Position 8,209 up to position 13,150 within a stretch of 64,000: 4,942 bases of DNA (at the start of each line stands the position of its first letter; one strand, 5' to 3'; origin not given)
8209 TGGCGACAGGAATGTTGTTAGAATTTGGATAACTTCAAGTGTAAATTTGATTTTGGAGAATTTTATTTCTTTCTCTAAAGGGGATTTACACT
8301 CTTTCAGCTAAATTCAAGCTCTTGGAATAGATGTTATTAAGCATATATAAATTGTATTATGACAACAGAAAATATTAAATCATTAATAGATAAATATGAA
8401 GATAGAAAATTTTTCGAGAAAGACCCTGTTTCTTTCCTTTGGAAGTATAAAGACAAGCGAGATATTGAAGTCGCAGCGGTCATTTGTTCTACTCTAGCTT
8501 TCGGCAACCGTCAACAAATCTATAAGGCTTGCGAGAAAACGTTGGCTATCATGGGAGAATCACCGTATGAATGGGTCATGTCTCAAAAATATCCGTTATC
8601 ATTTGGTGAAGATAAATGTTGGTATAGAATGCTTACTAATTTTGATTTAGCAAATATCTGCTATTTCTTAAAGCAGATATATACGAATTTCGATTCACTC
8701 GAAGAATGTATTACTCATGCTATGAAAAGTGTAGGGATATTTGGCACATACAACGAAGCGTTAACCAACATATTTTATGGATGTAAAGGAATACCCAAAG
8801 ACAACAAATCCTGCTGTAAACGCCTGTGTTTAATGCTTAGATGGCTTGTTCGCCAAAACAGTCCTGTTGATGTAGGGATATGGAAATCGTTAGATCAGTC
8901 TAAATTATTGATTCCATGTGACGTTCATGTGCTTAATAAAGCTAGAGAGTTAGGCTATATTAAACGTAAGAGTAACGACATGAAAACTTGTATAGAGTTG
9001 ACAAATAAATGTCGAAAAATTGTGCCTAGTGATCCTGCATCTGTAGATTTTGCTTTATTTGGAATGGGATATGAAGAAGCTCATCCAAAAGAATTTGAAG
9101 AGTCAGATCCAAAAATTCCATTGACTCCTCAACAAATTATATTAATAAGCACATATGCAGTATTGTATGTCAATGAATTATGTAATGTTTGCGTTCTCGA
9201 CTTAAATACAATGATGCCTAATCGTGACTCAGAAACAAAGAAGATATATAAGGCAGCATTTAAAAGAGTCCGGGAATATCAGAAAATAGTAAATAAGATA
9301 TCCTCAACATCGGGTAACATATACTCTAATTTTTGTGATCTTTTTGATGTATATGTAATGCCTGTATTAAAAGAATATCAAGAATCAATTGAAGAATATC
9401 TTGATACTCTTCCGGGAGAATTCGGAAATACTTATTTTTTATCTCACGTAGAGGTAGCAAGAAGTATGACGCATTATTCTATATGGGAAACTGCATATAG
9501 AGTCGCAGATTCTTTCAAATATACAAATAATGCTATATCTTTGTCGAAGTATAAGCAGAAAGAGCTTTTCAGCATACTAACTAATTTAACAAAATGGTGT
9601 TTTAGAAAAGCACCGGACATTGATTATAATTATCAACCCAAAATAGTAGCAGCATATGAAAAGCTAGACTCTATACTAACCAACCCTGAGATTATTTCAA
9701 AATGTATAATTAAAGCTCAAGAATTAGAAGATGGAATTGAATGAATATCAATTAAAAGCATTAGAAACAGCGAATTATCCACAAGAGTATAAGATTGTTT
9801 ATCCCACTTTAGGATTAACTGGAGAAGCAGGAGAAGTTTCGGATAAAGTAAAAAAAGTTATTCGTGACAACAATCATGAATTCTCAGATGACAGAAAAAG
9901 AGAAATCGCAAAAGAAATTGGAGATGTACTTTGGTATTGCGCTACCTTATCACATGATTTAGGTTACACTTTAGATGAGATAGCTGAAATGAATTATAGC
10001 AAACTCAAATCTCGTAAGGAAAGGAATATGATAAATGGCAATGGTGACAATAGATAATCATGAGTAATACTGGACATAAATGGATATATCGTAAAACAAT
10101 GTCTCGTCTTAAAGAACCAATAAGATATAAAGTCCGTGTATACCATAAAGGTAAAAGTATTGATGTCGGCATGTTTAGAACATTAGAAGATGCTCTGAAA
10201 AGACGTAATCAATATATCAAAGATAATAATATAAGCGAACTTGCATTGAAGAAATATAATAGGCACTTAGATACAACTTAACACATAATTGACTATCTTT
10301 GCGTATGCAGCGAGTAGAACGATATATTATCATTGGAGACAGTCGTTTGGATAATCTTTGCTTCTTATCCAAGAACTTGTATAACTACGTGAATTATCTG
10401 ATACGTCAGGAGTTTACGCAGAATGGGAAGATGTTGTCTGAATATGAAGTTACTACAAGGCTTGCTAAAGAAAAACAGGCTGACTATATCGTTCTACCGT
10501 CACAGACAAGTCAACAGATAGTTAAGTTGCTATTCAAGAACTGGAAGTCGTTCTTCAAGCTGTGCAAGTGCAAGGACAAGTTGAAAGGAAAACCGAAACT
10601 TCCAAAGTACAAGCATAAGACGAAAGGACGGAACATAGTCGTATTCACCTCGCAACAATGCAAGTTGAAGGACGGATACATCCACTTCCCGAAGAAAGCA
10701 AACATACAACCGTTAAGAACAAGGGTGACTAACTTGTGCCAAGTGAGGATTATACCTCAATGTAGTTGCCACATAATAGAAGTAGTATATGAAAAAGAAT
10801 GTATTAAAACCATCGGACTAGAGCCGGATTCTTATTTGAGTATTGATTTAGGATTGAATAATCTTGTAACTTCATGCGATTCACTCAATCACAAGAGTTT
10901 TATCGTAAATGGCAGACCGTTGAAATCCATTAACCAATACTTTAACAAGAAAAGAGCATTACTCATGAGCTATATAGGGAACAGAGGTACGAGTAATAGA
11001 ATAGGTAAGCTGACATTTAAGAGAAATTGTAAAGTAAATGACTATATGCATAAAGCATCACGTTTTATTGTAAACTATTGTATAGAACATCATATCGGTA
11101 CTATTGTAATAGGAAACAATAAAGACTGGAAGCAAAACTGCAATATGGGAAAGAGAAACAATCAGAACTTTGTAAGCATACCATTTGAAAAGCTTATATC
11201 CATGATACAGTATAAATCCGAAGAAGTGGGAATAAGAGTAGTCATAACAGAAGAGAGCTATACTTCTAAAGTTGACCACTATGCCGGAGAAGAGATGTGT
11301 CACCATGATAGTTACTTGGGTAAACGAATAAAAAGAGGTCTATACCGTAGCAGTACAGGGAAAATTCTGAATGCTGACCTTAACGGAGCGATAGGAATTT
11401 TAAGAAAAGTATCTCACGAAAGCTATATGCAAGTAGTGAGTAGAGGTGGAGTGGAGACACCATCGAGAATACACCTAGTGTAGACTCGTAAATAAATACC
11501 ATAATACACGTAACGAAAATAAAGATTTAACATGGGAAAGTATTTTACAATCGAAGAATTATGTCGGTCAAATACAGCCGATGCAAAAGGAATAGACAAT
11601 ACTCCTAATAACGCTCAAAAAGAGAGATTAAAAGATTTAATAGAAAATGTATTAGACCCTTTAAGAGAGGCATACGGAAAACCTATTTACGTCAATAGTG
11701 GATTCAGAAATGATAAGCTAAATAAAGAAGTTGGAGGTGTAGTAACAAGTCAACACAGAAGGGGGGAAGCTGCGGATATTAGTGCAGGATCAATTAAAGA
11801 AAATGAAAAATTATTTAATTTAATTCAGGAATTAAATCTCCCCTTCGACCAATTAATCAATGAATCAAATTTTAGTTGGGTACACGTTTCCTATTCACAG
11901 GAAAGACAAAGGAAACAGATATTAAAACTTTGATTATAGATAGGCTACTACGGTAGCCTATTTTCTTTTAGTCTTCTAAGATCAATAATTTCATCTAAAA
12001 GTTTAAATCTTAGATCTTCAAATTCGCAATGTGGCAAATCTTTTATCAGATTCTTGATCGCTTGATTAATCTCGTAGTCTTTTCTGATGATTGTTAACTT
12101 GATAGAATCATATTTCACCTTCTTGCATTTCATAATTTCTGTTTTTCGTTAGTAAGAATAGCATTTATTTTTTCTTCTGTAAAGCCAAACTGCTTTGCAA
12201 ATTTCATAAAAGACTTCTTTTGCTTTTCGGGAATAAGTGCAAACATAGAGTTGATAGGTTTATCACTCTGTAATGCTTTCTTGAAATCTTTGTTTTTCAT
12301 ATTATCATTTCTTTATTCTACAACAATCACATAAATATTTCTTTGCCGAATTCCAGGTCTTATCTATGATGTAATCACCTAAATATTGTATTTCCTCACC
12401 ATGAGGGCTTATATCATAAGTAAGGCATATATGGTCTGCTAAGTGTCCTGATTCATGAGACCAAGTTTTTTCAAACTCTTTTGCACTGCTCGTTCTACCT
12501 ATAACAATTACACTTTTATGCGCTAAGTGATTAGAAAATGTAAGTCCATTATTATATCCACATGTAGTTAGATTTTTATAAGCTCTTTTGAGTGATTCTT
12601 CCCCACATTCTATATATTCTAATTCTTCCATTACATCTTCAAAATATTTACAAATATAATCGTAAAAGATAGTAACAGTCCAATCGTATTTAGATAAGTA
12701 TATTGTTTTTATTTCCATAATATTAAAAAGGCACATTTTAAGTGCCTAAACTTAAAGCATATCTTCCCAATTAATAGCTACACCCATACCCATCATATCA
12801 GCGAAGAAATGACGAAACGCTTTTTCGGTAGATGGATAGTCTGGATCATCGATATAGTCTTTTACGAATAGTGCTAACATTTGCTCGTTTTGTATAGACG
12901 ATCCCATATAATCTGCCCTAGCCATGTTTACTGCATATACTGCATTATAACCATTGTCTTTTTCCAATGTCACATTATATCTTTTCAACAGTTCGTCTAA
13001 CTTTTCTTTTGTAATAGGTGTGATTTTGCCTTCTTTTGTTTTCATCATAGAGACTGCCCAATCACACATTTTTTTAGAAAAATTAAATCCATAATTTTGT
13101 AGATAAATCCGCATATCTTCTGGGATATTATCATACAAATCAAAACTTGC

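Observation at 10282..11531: Solo TnpB (IS200/IS605-type RNA-guided nuclease) inserted immediately upstream of the endolysin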

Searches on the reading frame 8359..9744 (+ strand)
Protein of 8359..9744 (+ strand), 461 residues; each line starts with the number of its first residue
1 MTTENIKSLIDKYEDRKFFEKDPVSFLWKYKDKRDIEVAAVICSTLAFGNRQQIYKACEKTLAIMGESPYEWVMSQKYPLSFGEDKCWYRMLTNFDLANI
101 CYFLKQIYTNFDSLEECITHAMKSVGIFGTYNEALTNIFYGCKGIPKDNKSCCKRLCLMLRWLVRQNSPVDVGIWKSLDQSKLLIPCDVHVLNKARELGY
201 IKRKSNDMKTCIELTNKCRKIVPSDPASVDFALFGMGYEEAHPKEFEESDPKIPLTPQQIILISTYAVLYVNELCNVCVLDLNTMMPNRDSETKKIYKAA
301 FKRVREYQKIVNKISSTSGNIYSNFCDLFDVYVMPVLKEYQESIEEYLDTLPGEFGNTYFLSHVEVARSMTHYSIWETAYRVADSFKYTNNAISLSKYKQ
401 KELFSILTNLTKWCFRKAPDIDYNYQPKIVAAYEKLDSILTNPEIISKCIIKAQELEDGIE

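Call 4: search_protein_families(library=pfam, proteins=[window:8359-9744:+], max_evalue=0.01)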
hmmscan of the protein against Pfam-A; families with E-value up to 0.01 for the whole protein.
window:8359-9744:+ (461 aa): 1 family
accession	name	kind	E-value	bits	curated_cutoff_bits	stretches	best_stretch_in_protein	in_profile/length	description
PF09674.15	DUF2400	-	3e-64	217.6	25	1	22-238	1-224/225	Protein of unknown function (DUF2400)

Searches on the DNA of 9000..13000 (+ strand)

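Call 7: search_dna_similar(query=window:9000-13000:+, collection=phages, mode=near, max_rows=30)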
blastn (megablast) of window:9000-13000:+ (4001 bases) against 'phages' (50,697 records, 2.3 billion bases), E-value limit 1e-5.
No match.

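Call 28: search_rna_families(source=window, start=10000, end=11800, threshold=evalue, max_evalue=1)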
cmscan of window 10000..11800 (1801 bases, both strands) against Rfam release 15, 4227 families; matches with E-value up to 1: 0.
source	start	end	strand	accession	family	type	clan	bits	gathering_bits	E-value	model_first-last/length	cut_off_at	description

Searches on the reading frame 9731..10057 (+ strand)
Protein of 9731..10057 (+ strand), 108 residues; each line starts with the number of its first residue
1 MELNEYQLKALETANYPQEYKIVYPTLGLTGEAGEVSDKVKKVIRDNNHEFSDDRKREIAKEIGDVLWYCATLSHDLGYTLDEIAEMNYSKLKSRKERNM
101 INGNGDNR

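Call 4: search_protein_families(library=pfam, proteins=[window:9731-10057:+], max_evalue=0.01)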
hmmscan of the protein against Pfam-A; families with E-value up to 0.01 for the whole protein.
window:9731-10057:+ (108 aa): 2 families
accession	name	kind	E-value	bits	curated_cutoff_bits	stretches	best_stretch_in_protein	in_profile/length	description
PF03819.22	MazG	-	3.1e-09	37.4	22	1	28-97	9-71/74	MazG nucleotide pyrophosphohydrolase domain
PF12643.12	MazG-like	-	3.8e-05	24.3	27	1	53-94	28-69/85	MazG-like family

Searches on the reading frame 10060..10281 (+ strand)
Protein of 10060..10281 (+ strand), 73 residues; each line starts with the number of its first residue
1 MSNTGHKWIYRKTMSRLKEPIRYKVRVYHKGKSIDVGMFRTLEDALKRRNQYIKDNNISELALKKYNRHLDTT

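Call 4: search_protein_families(library=pfam, proteins=[window:10060-10281:+], max_evalue=0.01)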
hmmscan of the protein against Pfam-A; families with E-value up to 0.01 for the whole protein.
window:10060-10281:+ (73 aa): 0 families
